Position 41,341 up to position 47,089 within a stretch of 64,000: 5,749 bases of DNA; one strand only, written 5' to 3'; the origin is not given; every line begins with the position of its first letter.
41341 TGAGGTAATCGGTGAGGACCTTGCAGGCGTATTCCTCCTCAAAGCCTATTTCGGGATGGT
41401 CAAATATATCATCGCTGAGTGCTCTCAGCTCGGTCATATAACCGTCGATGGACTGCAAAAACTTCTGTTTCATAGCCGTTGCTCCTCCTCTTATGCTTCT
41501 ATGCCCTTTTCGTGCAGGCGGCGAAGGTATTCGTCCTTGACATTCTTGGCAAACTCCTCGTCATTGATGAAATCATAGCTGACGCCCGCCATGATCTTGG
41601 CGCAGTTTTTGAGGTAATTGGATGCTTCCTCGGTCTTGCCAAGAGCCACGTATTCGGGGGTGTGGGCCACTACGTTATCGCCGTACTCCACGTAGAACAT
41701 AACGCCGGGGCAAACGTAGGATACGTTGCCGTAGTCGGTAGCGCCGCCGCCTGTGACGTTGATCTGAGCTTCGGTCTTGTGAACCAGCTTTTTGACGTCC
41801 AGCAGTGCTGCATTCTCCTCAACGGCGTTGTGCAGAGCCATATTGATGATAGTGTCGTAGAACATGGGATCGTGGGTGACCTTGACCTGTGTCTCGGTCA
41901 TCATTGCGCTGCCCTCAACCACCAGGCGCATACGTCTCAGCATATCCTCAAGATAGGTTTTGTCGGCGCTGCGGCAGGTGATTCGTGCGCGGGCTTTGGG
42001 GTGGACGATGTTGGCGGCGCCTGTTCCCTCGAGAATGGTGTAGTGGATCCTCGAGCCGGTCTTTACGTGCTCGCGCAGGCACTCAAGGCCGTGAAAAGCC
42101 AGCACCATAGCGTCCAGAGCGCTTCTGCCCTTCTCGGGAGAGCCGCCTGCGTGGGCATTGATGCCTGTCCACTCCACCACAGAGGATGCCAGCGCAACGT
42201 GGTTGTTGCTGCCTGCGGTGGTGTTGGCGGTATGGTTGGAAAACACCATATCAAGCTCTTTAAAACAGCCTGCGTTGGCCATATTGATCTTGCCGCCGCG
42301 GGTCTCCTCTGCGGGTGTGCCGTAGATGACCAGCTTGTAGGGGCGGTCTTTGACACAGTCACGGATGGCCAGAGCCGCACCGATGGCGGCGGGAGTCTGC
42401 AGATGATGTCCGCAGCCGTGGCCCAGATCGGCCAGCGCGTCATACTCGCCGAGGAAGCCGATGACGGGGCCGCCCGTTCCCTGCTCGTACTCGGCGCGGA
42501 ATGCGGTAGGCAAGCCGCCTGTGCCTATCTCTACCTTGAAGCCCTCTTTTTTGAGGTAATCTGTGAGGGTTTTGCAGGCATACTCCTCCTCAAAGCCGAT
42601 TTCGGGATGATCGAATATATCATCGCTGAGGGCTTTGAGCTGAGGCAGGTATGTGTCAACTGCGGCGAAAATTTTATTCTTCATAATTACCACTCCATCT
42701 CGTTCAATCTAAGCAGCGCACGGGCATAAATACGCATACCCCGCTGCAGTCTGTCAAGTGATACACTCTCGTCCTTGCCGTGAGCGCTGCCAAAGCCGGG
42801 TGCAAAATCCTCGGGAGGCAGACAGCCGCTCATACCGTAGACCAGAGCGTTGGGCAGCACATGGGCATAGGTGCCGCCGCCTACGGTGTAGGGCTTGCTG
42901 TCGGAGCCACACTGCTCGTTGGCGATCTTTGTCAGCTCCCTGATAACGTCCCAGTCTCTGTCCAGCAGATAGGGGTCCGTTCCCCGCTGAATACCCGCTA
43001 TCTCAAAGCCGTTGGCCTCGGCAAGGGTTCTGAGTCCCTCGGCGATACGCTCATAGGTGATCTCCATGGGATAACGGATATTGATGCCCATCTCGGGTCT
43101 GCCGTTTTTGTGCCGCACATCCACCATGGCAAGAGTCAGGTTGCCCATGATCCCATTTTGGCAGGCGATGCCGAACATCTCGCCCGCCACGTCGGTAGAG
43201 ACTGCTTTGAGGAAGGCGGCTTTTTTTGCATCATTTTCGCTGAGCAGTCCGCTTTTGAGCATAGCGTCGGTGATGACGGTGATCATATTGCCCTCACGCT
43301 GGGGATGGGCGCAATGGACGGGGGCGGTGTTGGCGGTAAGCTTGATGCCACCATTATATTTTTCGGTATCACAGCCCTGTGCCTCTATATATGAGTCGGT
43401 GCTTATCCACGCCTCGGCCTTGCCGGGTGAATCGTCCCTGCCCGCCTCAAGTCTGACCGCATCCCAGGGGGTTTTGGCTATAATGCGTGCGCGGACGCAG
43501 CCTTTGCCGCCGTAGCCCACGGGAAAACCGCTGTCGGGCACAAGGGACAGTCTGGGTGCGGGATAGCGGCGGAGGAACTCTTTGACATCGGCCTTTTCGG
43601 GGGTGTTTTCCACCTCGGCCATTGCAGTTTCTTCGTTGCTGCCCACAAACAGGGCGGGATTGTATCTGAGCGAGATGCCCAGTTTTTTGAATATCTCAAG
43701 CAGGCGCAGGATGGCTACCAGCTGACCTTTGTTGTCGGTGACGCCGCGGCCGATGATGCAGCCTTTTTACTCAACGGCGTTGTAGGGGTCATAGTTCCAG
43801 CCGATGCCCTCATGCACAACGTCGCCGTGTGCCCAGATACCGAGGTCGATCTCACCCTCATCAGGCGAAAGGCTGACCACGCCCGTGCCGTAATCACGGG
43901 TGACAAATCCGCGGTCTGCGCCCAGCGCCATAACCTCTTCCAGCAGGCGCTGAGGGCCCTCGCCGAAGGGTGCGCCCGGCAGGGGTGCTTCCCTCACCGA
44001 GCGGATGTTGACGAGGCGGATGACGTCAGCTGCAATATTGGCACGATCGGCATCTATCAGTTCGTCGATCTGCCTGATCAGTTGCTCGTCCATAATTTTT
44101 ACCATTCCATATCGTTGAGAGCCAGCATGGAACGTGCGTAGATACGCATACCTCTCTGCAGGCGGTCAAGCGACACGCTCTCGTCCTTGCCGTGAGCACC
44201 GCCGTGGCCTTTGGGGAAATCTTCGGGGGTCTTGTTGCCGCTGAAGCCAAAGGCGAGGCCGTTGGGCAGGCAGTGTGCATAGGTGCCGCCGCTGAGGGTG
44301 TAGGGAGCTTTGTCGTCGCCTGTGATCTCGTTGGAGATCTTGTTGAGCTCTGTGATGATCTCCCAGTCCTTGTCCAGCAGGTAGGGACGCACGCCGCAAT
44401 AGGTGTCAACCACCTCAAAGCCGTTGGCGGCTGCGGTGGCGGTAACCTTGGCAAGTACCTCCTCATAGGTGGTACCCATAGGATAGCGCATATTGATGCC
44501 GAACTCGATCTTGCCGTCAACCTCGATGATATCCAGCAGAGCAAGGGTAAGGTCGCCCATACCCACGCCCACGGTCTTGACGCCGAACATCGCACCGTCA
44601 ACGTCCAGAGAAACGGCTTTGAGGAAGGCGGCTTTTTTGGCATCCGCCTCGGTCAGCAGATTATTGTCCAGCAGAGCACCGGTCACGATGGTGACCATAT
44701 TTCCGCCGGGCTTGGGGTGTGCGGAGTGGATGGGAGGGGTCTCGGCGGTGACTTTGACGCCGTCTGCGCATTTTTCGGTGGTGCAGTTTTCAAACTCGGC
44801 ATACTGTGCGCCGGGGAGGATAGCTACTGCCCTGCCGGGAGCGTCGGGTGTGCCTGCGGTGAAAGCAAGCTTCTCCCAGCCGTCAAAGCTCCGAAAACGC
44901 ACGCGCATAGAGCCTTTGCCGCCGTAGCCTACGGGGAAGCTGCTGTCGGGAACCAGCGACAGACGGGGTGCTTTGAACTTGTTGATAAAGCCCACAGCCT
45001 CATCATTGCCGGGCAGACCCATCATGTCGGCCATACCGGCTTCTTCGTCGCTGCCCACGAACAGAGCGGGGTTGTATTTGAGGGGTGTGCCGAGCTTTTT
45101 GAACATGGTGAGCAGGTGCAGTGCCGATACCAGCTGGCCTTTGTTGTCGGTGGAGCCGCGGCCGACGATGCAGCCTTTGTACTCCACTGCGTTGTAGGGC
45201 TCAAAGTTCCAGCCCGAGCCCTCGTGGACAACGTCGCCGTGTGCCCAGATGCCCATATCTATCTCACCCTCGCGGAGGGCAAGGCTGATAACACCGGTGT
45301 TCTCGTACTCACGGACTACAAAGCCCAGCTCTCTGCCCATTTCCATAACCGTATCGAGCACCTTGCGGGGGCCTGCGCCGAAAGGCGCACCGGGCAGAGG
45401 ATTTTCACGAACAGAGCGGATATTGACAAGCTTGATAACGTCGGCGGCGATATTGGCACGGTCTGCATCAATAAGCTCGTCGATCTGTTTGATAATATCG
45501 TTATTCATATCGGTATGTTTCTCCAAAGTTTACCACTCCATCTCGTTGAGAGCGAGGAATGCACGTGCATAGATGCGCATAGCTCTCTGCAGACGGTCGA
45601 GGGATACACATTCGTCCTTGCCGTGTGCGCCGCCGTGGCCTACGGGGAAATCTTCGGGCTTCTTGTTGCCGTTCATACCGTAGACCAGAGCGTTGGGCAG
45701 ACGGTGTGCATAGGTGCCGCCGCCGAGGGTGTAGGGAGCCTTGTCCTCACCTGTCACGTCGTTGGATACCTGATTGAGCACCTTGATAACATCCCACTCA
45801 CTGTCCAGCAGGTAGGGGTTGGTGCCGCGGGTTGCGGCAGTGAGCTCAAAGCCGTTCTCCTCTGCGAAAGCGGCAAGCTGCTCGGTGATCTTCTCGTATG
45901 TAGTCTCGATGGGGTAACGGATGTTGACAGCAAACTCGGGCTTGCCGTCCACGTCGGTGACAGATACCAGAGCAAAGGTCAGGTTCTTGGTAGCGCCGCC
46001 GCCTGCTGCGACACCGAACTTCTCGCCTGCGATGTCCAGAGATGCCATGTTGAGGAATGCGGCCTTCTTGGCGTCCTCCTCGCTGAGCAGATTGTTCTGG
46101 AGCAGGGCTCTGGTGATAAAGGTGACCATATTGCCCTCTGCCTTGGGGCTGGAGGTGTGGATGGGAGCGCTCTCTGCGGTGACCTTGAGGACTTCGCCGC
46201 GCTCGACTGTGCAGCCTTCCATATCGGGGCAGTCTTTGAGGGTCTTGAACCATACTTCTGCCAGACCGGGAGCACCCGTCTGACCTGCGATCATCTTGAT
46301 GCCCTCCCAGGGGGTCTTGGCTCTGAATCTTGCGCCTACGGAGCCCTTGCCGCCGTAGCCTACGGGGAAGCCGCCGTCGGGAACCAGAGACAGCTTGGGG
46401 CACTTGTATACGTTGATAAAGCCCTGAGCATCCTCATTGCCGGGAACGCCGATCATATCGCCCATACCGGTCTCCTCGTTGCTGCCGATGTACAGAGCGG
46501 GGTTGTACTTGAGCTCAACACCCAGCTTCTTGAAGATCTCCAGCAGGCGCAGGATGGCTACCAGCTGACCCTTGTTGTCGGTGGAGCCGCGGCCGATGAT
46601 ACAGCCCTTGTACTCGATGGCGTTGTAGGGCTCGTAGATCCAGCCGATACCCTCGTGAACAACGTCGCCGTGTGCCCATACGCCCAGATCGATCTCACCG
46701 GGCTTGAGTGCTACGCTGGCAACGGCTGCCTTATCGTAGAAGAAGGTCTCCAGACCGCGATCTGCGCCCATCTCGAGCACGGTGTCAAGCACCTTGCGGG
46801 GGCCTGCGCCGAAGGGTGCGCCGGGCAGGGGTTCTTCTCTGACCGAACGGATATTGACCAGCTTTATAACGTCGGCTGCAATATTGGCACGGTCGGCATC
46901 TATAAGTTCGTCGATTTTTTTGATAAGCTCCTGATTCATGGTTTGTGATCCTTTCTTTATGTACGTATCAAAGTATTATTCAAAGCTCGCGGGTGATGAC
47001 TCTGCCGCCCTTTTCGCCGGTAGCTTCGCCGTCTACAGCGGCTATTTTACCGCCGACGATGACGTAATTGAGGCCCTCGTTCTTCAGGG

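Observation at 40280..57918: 17.5-kb operon made almost entirely of tandem amidohydrolase paralogs (1 PrpD-like, 6 D-aminoacylase-like, 3 PepV-like, 2 AbgB-like)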

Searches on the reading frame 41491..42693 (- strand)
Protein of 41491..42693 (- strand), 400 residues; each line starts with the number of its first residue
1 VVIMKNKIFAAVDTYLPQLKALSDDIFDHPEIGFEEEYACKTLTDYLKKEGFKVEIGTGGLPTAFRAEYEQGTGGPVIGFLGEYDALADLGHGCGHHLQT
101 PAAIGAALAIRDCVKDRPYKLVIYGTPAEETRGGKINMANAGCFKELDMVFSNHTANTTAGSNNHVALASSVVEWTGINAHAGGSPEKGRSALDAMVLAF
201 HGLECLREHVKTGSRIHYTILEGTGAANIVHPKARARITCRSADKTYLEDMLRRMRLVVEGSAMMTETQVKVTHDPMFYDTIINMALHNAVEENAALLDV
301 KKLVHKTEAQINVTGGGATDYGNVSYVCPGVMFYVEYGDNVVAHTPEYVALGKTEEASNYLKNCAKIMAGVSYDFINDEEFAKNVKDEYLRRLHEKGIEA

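Call 6: search_protein_families(library=pfam, proteins=[window:41491-42693:-])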
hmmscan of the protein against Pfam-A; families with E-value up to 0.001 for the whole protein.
window:41491-42693:- (400 aa): 2 families
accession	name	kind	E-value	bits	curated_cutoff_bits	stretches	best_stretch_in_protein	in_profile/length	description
PF01546.33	Peptidase_M20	-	8.3e-09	36.1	24.6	1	92-363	29-202/206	Peptidase family M20/M25/M40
PF07687.19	M20_dimer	-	9.4e-07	29.2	21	1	168-257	6-97/107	Peptidase dimerisation domain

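Call 9: search_protein_families(library=ncbifam, proteins=[window:41491-42693:-], max_evalue=0.00001)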
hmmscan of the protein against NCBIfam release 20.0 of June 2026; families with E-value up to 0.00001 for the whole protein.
window:41491-42693:- (400 aa): 7 families
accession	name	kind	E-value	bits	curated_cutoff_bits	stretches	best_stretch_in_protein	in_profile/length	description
TIGR01891.1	amidohydrolases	subfamily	4.2e-52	177.5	153.75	1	22-339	4-342/366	amidohydrolase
NF040868.1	carboxypep_CpsA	equivalog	2.8e-12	46.1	500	1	19-292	15-313/391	carboxypeptidase CpsA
NF004788.0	PRK06133.1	subfamily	1.9e-11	43.5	349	1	128-324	176-368/417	glutamate carboxypeptidase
TIGR01910.1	DapE-ArgE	subfamily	5.7e-10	38.9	217.6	1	102-353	112-366/373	ArgE/DapE family deacylase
NF038260.1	ectoine_DoeB_2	equivalog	1.1e-09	37.7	550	1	89-289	89-297/378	N(2)-acetyl-L-2,4-diaminobutanoate deacetylase DoeB2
NF005602.0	PRK07338.1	equivalog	2.3e-07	29.8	357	1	173-274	210-310/409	hydrolase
NF006772.0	PRK09290.2-1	subfamily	2.4e-06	26.7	424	1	170-360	223-407/430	allantoate amidohydrolase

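Call 22: find_encoding_contigs(protein=window:41491-42693:-, flank=10000, max_places=8)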
Protein window:41491-42693:- (400 aa): no gene with exactly this product is on record in the collection.

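Call 52: search_solved_structures(query=window:41491-42693:-, max_evalue=1e-10)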
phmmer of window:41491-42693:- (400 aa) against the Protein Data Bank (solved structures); distinct sequences matched with E-value up to 1e-10: 4.
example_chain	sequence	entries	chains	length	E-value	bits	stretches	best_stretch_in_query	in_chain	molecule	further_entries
8xzc_A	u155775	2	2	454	5.9e-54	186.9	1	5-396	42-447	Xaa-Arg dipeptidase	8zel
7yh4_A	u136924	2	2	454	1.3e-53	185.7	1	5-396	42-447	Xaa-Arg dipeptidase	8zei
3ram_A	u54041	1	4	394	1.2e-50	176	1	12-390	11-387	HmrA protein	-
3io1_A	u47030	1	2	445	1.1e-15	61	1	88-270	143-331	Aminobenzoyl-glutamate utilization protein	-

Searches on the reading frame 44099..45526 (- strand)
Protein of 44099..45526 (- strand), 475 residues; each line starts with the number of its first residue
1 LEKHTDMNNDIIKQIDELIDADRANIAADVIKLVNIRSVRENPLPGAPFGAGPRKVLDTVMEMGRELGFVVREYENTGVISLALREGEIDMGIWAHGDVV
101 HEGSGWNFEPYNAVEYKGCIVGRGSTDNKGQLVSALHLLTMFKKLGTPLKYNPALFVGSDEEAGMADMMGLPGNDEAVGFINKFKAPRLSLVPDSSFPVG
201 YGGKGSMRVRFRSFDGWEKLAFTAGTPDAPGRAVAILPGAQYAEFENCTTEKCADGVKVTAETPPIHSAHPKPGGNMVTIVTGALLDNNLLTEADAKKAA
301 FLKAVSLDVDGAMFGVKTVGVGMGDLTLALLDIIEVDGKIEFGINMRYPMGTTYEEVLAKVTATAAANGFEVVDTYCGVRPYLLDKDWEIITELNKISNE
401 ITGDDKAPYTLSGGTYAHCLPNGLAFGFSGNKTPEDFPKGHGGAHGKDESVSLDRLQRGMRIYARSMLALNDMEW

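Call 5: search_protein_families(library=pfam, proteins=[window:44099-45526:-])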
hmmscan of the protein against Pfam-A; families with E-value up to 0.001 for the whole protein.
window:44099-45526:- (475 aa): 1 family
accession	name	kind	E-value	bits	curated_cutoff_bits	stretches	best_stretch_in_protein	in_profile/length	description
PF01546.33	Peptidase_M20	-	1.8e-17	64.4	24.6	1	95-467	4-204/206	Peptidase family M20/M25/M40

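Call 9: search_protein_families(library=ncbifam, proteins=[window:44099-45526:-], max_evalue=0.00001)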
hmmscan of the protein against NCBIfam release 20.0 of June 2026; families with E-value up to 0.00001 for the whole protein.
window:44099-45526:- (475 aa): 26 families (the best 25 are shown)
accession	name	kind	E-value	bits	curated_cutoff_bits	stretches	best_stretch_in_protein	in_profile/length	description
TIGR01887.1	dipeptidaselike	subfamily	8.2e-66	223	207.95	1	25-466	3-446/447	Sapep family Mn(2+)-dependent dipeptidase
NF005591.0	PRK07318.1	equivalog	5.3e-63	213.9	435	1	15-470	5-464/466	dipeptidase PepV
TIGR01886.1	dipeptidase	equivalog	2.6e-41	142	632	1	17-470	6-464/466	dipeptidase PepV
NF005542.0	PRK07205.1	subfamily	1.1e-36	126.6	602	1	23-470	10-441/444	M20 family metallopeptidase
NF052477.1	3M3SH_dipept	exception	8.4e-35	120.5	1025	2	23-206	10-185/469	Cys-Gly-3M3SH dipeptidase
NF004809.0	PRK06156.1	equivalog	6.1e-33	114.6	438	2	249-472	346-569/573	dipeptidase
TIGR01910.1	DapE-ArgE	subfamily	1.3e-16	60.8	217.6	1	91-166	67-144/373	ArgE/DapE family deacylase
NF010589.0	PRK13983.1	equivalog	1.5e-15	57.1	333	1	80-165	77-164/409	M20 family metallo-hydrolase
NF009557.0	PRK13009.1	equivalog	1.4e-12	47.5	284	1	57-164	26-137/377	succinyl-diaminopimelate desuccinylase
NF006399.0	PRK08651.1-2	equivalog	3.5e-12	46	381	1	64-171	38-149/405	succinyl-diaminopimelate desuccinylase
NF005914.0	PRK07907.1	subfamily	7.1e-12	44.9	300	1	11-169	5-166/456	hypothetical protein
NF009555.0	PRK13004.1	equivalog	1.7e-11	43.7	321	1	55-155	36-138/399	YgeY family selenium metabolism-linked hydrolase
NF005913.0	PRK07906.1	subfamily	1.4e-10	40.4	382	0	404-466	375-438/442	hypothetical protein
NF006398.0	PRK08651.1-1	equivalog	2e-09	36.9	439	1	81-144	73-136/403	succinyl-diaminopimelate desuccinylase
NF006400.0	PRK08651.1-3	equivalog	6.5e-09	35.1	374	1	86-164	81-160/410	succinyl-diaminopimelate desuccinylase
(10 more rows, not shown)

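Call 76: search_solved_structures(query=window:44099-45526:-, max_evalue=1e-10, show_alignments=4)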
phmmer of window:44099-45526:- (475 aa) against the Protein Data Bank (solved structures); distinct sequences matched with E-value up to 1e-10: 3.
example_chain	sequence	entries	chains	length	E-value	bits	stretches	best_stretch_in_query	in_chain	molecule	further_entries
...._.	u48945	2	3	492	2.2e-32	115.4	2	25-206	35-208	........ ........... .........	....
3khz_A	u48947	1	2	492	1.5e-31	112.6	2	25-206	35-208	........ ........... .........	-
1lfw_A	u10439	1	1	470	1.7e-21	79.4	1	16-470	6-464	pepV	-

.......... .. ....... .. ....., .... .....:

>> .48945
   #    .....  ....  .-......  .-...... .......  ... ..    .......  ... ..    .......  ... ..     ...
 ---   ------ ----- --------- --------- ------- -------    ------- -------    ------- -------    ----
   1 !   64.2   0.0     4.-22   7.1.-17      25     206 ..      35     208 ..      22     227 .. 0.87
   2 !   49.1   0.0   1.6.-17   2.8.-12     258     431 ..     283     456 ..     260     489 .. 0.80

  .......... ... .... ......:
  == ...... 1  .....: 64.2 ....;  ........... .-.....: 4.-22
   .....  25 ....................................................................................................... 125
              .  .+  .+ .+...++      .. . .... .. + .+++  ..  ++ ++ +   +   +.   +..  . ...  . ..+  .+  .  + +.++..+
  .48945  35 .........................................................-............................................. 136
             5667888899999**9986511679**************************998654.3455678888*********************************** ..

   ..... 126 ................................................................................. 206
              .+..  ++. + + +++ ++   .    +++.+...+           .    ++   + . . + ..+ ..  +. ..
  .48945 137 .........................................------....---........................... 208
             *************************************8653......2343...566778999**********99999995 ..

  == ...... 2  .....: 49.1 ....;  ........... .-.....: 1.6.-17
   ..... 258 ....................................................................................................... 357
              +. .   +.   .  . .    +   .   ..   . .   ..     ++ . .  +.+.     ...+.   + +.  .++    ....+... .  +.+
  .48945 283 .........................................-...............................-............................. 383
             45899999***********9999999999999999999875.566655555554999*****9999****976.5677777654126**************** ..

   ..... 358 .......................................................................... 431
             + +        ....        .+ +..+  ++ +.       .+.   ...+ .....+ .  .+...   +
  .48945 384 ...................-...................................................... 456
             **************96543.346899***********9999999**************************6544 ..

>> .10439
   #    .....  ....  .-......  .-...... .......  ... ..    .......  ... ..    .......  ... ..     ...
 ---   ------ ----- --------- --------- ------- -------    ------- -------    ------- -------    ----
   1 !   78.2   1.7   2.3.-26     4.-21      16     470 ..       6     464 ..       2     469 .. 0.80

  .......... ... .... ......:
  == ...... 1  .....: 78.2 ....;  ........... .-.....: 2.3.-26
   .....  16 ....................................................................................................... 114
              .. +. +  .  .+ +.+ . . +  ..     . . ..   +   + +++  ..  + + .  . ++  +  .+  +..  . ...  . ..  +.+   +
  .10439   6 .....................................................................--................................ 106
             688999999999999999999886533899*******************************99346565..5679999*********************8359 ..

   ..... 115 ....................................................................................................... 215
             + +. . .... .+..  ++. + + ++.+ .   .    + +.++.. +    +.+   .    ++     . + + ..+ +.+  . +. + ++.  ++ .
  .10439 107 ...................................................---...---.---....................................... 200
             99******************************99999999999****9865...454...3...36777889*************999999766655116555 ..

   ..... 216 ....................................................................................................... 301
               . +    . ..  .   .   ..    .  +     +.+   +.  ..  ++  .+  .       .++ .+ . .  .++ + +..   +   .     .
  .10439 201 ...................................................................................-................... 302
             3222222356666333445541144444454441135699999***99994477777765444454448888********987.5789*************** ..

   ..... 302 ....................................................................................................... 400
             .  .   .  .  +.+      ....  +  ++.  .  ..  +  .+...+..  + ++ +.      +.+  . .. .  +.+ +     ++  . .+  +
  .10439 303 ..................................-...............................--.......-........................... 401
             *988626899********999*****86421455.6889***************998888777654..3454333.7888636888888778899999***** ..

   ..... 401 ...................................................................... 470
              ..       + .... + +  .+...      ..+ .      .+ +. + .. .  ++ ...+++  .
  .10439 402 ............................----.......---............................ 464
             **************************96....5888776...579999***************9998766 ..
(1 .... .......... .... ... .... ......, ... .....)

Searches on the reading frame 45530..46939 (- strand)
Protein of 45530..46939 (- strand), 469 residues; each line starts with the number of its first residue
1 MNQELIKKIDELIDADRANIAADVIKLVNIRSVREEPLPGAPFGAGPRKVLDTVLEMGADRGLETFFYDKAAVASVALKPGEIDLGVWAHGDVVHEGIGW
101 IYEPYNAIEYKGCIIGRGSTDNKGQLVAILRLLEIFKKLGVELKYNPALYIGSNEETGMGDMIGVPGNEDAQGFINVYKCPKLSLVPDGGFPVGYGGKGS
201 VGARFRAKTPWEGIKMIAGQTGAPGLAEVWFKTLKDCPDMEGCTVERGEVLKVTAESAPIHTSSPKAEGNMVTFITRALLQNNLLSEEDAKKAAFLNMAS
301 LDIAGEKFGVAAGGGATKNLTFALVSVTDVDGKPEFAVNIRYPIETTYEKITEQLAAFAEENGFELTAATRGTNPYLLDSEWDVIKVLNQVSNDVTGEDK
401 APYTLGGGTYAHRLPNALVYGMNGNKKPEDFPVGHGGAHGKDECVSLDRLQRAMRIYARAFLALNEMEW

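Call 5: search_protein_families(library=pfam, proteins=[window:45530-46939:-])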
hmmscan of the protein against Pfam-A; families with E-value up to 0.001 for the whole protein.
window:45530-46939:- (469 aa): 1 family
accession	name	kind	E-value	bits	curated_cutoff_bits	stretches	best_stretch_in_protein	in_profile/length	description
PF01546.33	Peptidase_M20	-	1.5e-18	67.9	24.6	1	89-461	4-204/206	Peptidase family M20/M25/M40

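Call 9: search_protein_families(library=ncbifam, proteins=[window:45530-46939:-], max_evalue=0.00001)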
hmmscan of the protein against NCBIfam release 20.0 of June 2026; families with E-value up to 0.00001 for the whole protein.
window:45530-46939:- (469 aa): 25 families
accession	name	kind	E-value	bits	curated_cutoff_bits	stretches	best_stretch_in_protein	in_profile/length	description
NF005591.0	PRK07318.1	equivalog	1.3e-60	206.1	435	2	9-205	5-193/466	dipeptidase PepV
TIGR01887.1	dipeptidaselike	subfamily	2.2e-59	201.8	207.95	1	19-460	3-446/447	Sapep family Mn(2+)-dependent dipeptidase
TIGR01886.1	dipeptidase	equivalog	1.4e-40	139.6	632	2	11-208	6-195/466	dipeptidase PepV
NF004809.0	PRK06156.1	equivalog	2.7e-32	112.5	438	2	246-467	349-570/573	dipeptidase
NF052477.1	3M3SH_dipept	exception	1.7e-31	109.6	1025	2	17-200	10-185/469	Cys-Gly-3M3SH dipeptidase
NF005542.0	PRK07205.1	subfamily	1.2e-30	106.7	602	1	17-464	10-441/444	M20 family metallopeptidase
TIGR01910.1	DapE-ArgE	subfamily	6.3e-16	58.5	217.6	1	83-158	65-142/373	ArgE/DapE family deacylase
NF010589.0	PRK13983.1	equivalog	7.7e-16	58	333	1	73-191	76-192/409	M20 family metallo-hydrolase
NF009557.0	PRK13009.1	equivalog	8.1e-14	51.5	284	1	86-157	63-136/377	succinyl-diaminopimelate desuccinylase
NF006399.0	PRK08651.1-2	equivalog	1.6e-11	43.9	381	1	81-159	65-143/405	succinyl-diaminopimelate desuccinylase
NF006400.0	PRK08651.1-3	equivalog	3.9e-10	39.1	374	1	86-158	87-160/410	succinyl-diaminopimelate desuccinylase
TIGR01246.1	dapE_proteo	equivalog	5.5e-10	38.8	361.8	0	81-157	54-132/370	succinyl-diaminopimelate desuccinylase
NF005914.0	PRK07907.1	subfamily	1.1e-09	37.7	300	1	4-161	4-164/456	hypothetical protein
NF009555.0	PRK13004.1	equivalog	2.6e-08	33.2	321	1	59-149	46-138/399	YgeY family selenium metabolism-linked hydrolase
NF005373.0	PRK06915.1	equivalog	9.7e-08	31.3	428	1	89-158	100-171/422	peptidase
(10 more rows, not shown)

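Call 53: search_solved_structures(query=window:45530-46939:-, max_evalue=1e-10)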
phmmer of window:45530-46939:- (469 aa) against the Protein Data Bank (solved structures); distinct sequences matched with E-value up to 1e-10: 3.
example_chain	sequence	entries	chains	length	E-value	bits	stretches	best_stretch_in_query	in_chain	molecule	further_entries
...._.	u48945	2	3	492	1.2e-30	109.7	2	20-200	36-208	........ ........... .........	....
3khz_A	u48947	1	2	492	8.2e-30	106.9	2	20-200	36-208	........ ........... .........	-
1lfw_A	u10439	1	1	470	2.5e-18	69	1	10-465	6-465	pepV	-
